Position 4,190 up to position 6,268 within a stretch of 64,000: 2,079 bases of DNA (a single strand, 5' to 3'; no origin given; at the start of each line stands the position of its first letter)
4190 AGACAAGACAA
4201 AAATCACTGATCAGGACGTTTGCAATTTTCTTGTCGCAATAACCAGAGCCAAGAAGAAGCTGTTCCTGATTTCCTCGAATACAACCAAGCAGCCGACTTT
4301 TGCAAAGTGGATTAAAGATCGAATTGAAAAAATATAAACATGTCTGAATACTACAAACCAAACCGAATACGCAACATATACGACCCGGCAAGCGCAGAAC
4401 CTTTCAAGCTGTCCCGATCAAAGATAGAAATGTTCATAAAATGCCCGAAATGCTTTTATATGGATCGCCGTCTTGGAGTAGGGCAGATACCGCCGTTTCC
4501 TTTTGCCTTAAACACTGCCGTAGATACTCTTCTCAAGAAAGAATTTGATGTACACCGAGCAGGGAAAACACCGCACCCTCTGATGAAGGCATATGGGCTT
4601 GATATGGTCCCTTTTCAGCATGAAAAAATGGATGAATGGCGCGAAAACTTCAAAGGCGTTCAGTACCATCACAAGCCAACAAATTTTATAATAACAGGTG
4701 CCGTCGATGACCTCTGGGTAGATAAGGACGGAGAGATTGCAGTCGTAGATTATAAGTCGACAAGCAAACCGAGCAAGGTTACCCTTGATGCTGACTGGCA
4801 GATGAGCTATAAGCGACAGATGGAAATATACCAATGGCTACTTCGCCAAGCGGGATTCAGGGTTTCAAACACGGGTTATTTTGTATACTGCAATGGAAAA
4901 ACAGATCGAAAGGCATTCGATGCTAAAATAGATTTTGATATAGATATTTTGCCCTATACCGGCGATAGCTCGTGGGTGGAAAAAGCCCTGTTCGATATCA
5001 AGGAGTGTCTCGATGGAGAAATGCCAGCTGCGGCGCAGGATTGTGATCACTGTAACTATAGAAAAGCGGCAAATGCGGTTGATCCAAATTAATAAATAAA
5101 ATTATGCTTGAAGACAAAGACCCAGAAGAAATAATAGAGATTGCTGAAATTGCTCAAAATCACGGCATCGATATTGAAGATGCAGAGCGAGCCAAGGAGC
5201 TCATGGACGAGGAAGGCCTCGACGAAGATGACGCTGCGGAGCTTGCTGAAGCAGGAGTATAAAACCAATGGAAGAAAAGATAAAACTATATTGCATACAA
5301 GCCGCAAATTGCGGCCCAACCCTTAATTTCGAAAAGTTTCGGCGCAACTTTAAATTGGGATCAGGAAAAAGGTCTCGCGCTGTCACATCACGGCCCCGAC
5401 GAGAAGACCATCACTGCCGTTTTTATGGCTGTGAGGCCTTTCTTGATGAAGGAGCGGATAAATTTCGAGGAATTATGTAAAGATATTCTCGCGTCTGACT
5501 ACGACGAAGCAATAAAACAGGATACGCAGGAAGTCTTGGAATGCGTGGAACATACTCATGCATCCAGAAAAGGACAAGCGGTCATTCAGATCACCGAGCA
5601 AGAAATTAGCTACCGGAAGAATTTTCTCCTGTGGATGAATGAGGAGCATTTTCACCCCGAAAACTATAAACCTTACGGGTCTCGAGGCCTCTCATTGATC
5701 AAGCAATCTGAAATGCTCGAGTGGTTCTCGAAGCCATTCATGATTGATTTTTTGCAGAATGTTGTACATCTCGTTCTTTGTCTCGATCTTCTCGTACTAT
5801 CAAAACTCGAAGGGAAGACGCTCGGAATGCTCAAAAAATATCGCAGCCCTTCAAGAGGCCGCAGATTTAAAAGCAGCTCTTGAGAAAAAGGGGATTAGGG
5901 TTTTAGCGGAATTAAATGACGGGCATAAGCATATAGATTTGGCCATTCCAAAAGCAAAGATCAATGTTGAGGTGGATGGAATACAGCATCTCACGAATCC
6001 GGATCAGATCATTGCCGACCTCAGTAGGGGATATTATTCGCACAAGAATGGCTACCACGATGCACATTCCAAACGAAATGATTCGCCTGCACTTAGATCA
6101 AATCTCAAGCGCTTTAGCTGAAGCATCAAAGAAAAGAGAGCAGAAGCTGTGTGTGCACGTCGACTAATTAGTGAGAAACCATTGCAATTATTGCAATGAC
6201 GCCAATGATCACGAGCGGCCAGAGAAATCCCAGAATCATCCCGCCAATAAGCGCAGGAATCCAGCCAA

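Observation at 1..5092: Tightly packed helicase-helicase-nuclease operon (Res-like SF2 helicase/PD-(D/E)xK, UvrD-like SF1 helicase, Cas4/RecB-like Fe-S nuclease): candidate defence module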

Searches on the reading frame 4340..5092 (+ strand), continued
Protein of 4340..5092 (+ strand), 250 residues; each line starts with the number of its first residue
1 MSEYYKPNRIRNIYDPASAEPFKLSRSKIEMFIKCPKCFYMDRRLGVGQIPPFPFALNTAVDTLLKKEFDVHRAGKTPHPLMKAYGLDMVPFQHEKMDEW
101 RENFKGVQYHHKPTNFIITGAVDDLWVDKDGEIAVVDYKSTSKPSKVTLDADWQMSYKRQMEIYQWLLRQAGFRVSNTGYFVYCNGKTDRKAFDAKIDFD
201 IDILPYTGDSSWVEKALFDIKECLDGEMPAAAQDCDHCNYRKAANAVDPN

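Call 68: fold_search(model_id=the predicted structure, library=pdb)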
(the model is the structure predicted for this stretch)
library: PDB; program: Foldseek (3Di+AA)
matches with E <= 10: 467; with E <= 0.001: 22
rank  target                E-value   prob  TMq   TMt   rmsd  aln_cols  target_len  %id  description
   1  9np6_A                4.7e-05  1.00  0.45  0.15  10.3       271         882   17  Cryo-EM structure of AdnA(D934A)-AdnB(D1014A) in complex with AMPPNP and blunt end DNA (released 2025-03-19)
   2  6ppu_A                5.0e-05  1.00  0.43  0.21  15.2       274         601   19  Cryo-EM structure of AdnAB-AMPPNP-DNA complex (released 2019-11-20)
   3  6ppr_A                6.3e-05  1.00  0.44  0.16  10.3       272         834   17  Cryo-EM structure of AdnA(D934A)-AdnB(D1014A) in complex with AMPPNP and DNA (released 2019-11-20)
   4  6m9k_B                7.2e-05  1.00  0.40  0.43   9.0       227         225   12  Crystal structure of lambda exonuclease in complex with the Red beta C-terminal domain (released 2019-01-02)
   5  5zyt_C                9.7e-05  1.00  0.34  0.37   6.2       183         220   14  Crystal structure of human MGME1 with 3' overhang double strand DNA3 (released 2018-09-19)
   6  7sjr_A                1.2e-04  1.00  0.49  0.16  12.2       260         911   20  Cryo-EM structure of AdnA-AdnB(W325A) in complex with DNA and AMPPNP (released 2021-12-22)
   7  8d3l_J                1.9e-04  1.00  0.43  0.47   7.9       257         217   13  Type I-C Cas4-Cas1-Cas2 complex bound to a PAM/PAM prespacer (released 2022-11-02)
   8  3sm4_A                2.4e-04  1.00  0.37  0.40   6.7       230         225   11  Crystal Structure of the K131A Mutant of Lambda Exonuclease in Complex with a 5'-Phosphorylated 14-mer/12-mer Duplex a (released 2011-07-20)
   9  8xa9_B                2.9e-04  1.00  0.36  0.40  11.8       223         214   13  Human MGME1 in complex with 5'-overhang DNA (released 2024-03-20)
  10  7lwa_A                2.9e-04  1.00  0.41  0.39  10.9       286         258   12  Human Exonuclease 5 crystal structure (T88E) in complex with ssDNA and Mg (released 2021-07-14)
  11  5zyu_A                3.5e-04  1.00  0.34  0.38  11.9       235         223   14  The crystal structure of humanMGME1 with single strand DNA2 (released 2018-09-19)
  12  1avq_C                4.2e-04  1.00  0.37  0.40   7.0       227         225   11  TOROIDAL STRUCTURE OF LAMBDA EXONUCLEASE DETERMINED AT 2.4 ANGSTROMS (released 1998-03-18)
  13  4ic1_D                4.4e-04  1.00  0.37  0.43   8.1       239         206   12  Crystal structure of SSO0001 (released 2013-01-16)
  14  3h4r                  4.7e-04  0.99  0.35  0.38  11.8       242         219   11  Crystal structure of E. coli RecE exonuclease (released 2009-05-26)
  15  3sm4_B                5.6e-04  1.00  0.38  0.41   6.3       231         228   11  Crystal Structure of the K131A Mutant of Lambda Exonuclease in Complex with a 5'-Phosphorylated 14-mer/12-mer Duplex a (released 2011-07-20)
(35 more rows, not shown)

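Call 79: search_protein_representatives(protein=window:4340-5089:+)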
Query: 250 residues. Proteins with E-value up to 0.001 (for the whole library): 1981; up to 1e-10: 1099; up to 1e-30: 305. The best 150 are listed.
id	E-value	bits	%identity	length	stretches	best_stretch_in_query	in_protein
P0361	3.8e-100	350.7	43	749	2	20-248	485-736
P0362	9.6e-87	306.8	54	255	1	1-245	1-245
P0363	1.3e-82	293.2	58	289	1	11-227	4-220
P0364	5.2e-82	291.3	53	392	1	12-245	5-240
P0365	1.4e-81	289.9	53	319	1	3-245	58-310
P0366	2.3e-81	289.2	50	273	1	6-247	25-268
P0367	6.2e-81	287.8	51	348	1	10-247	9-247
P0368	2.2e-79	282.7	53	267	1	17-241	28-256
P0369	8.3e-78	277.5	52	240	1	13-245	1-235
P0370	4.5e-77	275.1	50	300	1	2-237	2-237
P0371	9.1e-77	274.1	48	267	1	17-244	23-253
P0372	2.4e-76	272.7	52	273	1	19-244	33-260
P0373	4.6e-76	271.8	60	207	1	46-244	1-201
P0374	2.1e-75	269.6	65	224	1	1-172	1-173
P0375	3.3e-74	265.7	49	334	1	11-247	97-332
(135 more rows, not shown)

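Call 87: find_encoding_contigs(protein=window:4340-5092:+, flank=10000, max_places=10)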
Protein window:4340-5092:+ (250 aa): 1 contig read that carries it; 1 place shown.
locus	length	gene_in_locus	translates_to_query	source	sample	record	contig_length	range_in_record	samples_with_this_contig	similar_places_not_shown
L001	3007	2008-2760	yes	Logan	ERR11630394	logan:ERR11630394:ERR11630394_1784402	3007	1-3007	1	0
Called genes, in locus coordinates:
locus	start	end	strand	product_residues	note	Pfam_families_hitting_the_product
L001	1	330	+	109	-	?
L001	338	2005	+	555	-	PF01443:Viral_helicase1 (faint), PF13245:AAA_19, PF00580:UvrD-helicase, PF13087:AAA_12 (faint), PF13361:UvrD_C, PF13538:UvrD_C_2 (faint)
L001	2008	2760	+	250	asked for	PF12705:PDDEXK_1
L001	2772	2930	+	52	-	-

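Call 88: list_cluster_members(proteins=[P0001, window:4340-5089:+, window:5104-5259:+])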
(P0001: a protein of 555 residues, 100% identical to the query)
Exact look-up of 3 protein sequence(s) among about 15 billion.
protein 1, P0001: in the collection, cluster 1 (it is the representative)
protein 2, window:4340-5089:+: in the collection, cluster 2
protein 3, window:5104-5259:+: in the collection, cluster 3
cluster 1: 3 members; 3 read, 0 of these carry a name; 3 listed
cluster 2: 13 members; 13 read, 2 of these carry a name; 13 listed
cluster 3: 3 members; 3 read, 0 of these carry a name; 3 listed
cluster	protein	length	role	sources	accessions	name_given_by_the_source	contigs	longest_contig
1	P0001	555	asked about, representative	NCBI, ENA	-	-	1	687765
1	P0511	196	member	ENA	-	-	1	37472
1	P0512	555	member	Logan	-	-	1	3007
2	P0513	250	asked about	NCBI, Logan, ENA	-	-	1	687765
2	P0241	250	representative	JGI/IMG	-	RecB family exonuclease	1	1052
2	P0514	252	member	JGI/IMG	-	RecB family exonuclease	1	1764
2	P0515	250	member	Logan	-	-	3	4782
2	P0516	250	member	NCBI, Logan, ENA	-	-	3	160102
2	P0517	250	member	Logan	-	-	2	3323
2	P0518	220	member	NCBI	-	-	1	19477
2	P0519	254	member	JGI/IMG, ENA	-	-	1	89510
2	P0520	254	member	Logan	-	-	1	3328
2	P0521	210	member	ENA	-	-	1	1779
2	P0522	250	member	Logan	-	-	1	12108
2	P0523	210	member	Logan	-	-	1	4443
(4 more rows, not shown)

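Call 90: search_protein_families(library=phrogs, proteins=[window:4340-5089:+], max_evalue=0.01)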
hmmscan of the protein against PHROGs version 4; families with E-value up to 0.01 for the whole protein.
window:4340-5089:+ (250 aa): 7 families
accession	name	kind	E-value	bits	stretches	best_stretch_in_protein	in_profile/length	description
phrog_31195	-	unknown function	8.2e-17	62.5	1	23-243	5-223/232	-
phrog_1706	-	DNA, RNA and nucleotide metabolism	1.2e-09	39.1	1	110-243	114-241/293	CRISPR/Cas system associated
phrog_69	-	DNA, RNA and nucleotide metabolism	0.00018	21.7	0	124-195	211-273/501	exonuclease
phrog_1227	-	DNA, RNA and nucleotide metabolism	0.00078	19.8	1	114-245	126-255/268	exonuclease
phrog_1674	-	DNA, RNA and nucleotide metabolism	0.00097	19.4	1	118-243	133-261/276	exonuclease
phrog_1218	-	DNA, RNA and nucleotide metabolism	0.0012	19.1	1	115-185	137-208/364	exonuclease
phrog_298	-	DNA, RNA and nucleotide metabolism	0.0026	18.1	1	124-171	171-214/293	exonuclease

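Call 93: find_related_loci(query=A3, collection=viral_contigs, flank=8000)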
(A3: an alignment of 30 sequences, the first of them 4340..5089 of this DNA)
Query A3 (250 aa) in viral_contigs; peptide patterns used: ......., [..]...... (x = any residue, [..] = any of these).
245 stretches matched a pattern; 14 encode a relative of the query (tblastn E <= 1e-3); 14 distinct loci.
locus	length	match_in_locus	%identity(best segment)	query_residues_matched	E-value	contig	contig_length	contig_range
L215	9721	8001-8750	92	1-250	1e-164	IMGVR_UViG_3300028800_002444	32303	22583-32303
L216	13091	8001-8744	75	1-248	2e-136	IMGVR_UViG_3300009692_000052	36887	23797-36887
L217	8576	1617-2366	78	1-250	2e-135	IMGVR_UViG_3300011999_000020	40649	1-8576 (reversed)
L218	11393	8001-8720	76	1-240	7e-133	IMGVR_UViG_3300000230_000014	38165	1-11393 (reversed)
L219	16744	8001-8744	65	1-247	7e-118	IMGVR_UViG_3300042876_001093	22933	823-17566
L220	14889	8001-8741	62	1-245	6e-110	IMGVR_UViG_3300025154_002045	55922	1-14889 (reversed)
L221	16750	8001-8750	61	1-248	3e-108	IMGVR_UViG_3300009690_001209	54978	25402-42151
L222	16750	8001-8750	61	1-248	3e-108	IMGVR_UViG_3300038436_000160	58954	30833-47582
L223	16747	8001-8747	59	1-247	3e-105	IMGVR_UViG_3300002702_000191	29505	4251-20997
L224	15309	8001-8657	50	17-240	5e-75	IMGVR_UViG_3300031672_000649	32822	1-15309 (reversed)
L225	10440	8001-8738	43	9-247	3e-63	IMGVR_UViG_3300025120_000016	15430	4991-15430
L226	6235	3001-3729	41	7-240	7e-59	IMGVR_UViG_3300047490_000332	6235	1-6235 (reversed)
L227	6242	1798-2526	41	7-240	1e-57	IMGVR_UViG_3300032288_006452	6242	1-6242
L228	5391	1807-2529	36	8-240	2e-46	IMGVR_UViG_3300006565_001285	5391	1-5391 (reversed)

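Call 96: search_protein_families(library=pfam, proteins=[L215:3913-5031:+, L215:5051-6745:+, L215:6745-7965:+, L216:5636-6985:+, L216:6993-7994:+, L216:8792-9403:+, L218:6125-7429:+, L218:7442-7993:+, L223:3803-6061:+, L223:6046-7983:+], max_evalue=0.001)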
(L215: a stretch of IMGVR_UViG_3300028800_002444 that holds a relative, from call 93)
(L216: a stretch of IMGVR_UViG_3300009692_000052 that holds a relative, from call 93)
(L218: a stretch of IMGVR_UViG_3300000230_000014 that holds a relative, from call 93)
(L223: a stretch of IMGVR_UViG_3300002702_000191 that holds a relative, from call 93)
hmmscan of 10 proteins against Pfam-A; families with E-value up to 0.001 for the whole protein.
L215:3913-5031:+ (373 aa): 0 families

L215:5051-6745:+ (565 aa): 3 families
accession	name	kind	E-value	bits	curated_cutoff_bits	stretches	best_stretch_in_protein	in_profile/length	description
PF00176.29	SNF2-rel_dom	-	2.2e-20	73.4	24.9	1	123-381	17-286/290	SNF2-related domain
PF00271.37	Helicase_C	-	2.6e-09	37.8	23.5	1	401-507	4-110/110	Helicase conserved C-terminal domain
PF04851.21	ResIII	-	3.2e-05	24.3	22.5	1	111-209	8-109/164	Type III restriction enzyme, res subunit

L215:6745-7965:+ (407 aa): 0 families

L216:5636-6985:+ (450 aa): 2 families
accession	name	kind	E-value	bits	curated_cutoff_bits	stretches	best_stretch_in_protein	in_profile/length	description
PF13020.12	NOV_C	-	1.1e-14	54.7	22.1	1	326-419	1-86/91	Protein NO VEIN, C-terminal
PF14591.11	AF0941-like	-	0.0006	20.8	22.6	0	158-269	4-103/113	AF0941-like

L216:6993-7994:+ (334 aa): 1 family
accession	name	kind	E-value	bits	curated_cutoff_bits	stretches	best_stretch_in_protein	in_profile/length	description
PF12358.13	DUF3644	-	1.6e-44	152.1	27.6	1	12-181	2-176/183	Domain of unknown function (DUF3644)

L216:8792-9403:+ (204 aa): 2 families
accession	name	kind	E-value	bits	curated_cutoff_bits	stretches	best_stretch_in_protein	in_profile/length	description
PF10544.15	T5orf172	-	3.2e-17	63.3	20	1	4-88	2-98/101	T5orf172 domain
PF13455.12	MUG113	-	3.5e-14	53.6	22.3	1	17-88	1-71/73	Meiotically up-regulated gene 113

L218:6125-7429:+ (435 aa): 2 families
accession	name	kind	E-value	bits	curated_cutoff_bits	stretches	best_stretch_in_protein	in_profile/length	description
PF18134.7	AGS_C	-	4.7e-37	127.3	26.7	1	301-431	2-128/129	Adenylyl/Guanylyl and SMODS C-terminal sensor domain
PF18144.7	SMODS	-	2.2e-28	100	26.5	1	2-164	4-162/164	Second Messenger Oligonucleotide or Dinucleotide Synthetase domain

L218:7442-7993:+ (184 aa): 2 families
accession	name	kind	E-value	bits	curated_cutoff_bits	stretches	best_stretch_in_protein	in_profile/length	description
PF18186.6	SLATT_4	-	5.6e-50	169.7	27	1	7-169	3-165/165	SMODS and SLOG-associating 2TM effector domain family 4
PF18160.6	SLATT_5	-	0.00048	20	29.5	1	20-124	13-119/192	SMODS and SLOG-associating 2TM effector domain family 5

L223:3803-6061:+ (753 aa): 4 families
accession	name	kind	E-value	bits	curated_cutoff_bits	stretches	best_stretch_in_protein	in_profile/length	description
PF13175.12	AAA_15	-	2.9e-26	93.4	32.1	1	1-443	1-374/374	AAA ATPase domain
PF13304.12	AAA_21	-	1.9e-11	45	27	2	29-55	4-26/304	AAA domain, putative AbiEii toxin, Type IV TA system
PF20469.4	OLD-like_TOPRIM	-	2.1e-10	41.4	23.2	1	496-573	1-67/67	Overcoming lysogenization defect protein-like, TOPRIM domain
PF02463.25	SMC_N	-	9.2e-05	22.4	40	1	3-406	2-187/220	RecF/RecN/SMC N terminal domain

L223:6046-7983:+ (646 aa): 5 families
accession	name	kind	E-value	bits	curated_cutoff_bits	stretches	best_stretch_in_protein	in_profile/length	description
PF00580.27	UvrD-helicase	-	1.2e-37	130.6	23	1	16-278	3-268/271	UvrD/REP helicase N-terminal domain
PF13245.12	AAA_19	-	1.9e-12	47.9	25.1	1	27-265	13-133/134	AAA domain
PF13361.12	UvrD_C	-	1e-07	32.1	25.6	1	518-637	239-349/350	UvrD-like helicase C-terminal domain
PF13538.12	UvrD_C_2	-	4.2e-05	23.8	27.4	0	615-634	33-52/52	UvrD-like helicase C-terminal domain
PF01443.25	Viral_helicase1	-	0.00038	20.8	21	0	29-50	2-23/228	Viral superfamily 1 RNA helicase core domain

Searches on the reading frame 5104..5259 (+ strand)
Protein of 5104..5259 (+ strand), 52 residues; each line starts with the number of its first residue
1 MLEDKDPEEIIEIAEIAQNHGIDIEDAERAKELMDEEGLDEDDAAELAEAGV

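Call 90: search_protein_families(library=phrogs, proteins=[window:5104-5259:+], max_evalue=0.01)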
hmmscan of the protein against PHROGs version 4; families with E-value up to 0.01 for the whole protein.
window:5104-5259:+ (52 aa): 0 families

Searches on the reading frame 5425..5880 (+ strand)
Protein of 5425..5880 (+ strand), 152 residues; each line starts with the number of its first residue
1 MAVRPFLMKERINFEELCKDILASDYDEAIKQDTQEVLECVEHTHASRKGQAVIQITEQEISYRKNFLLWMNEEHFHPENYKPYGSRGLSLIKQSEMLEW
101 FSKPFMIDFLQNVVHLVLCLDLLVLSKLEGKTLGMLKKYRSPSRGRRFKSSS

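Call 32: search_protein_families(library=pfam, proteins=[window:5425-5880:+], max_evalue=0.01)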
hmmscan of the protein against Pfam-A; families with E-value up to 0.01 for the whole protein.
window:5425-5880:+ (152 aa): 1 family
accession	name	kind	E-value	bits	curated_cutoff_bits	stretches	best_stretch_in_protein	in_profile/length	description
PF12781.13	AAA_9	-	0.0077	15.8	27.4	0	20-83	72-132/222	ATP-binding dynein motor region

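Call 90: search_protein_families(library=phrogs, proteins=[window:5425-5880:+], max_evalue=0.01)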
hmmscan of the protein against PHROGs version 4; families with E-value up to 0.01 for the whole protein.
window:5425-5880:+ (152 aa): 0 families

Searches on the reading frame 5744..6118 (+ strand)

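Call 32: search_protein_families(library=pfam, proteins=[window:5744-6118:+], max_evalue=0.01)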
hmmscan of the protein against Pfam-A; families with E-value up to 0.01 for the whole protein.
window:5744-6118:+ (125 aa): 1 family
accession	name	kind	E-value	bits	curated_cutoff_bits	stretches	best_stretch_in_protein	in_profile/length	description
PF18741.7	MTES_1575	-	0.0026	18.2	38.2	1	42-98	5-65/96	REase_MTES_1575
